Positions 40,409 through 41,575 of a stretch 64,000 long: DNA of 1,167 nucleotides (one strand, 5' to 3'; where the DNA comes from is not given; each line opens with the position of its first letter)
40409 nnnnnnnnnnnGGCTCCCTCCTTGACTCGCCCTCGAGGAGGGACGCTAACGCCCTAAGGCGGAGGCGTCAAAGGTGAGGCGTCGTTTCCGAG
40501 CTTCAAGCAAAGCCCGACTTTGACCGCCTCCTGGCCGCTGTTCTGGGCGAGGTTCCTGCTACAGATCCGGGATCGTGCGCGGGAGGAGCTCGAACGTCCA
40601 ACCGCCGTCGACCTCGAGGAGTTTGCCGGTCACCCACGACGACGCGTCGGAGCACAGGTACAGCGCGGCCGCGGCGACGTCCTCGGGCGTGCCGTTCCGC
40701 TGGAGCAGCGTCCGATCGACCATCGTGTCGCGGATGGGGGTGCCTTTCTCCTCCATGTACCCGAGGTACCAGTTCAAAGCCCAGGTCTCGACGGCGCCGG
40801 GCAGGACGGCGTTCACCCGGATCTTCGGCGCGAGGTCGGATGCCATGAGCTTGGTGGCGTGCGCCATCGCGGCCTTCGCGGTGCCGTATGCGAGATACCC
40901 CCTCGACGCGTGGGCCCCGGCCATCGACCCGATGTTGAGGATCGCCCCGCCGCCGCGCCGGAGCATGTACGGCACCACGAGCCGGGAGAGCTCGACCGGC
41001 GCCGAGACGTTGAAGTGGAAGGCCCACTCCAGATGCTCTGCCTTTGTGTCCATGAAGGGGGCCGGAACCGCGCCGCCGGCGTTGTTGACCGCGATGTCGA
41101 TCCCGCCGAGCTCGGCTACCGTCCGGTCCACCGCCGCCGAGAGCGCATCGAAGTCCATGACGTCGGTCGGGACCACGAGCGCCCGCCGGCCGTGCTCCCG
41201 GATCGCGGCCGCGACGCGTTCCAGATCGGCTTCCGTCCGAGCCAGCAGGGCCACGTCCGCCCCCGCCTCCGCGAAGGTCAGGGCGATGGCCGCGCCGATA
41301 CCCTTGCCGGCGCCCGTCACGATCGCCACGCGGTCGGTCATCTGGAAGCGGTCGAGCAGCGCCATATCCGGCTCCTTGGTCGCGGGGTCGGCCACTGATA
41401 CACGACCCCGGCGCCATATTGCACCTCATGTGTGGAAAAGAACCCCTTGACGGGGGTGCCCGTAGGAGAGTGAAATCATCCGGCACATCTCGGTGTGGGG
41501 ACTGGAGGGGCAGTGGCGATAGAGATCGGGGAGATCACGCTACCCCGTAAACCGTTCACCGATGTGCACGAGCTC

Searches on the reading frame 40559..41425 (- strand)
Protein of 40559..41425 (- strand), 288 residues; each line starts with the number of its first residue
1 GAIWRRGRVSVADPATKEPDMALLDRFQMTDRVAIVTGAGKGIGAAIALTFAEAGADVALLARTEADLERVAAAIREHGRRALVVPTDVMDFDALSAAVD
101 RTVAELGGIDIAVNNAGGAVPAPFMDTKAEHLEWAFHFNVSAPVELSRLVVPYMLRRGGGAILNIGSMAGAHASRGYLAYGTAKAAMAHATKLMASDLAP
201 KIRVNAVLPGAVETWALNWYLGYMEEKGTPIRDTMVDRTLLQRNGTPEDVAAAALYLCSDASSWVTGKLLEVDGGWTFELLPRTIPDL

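Call 71: search_protein_families(library=pfam, proteins=[window:40559-41425:-], max_evalue=0.0001)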
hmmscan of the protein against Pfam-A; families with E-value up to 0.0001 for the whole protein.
window:40559-41425:- (288 aa): 3 families
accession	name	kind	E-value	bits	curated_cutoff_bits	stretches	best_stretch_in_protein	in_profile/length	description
PF13561.12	adh_short_C2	-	1.4e-60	205.3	27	1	38-277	1-236/236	Enoyl-(Acyl carrier protein) reductase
PF00106.31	adh_short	-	7.5e-53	179.4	26.6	1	32-214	1-184/195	short chain dehydrogenase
PF08659.16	KR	-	1.8e-09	38.2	22.6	1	35-188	4-157/180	KR domain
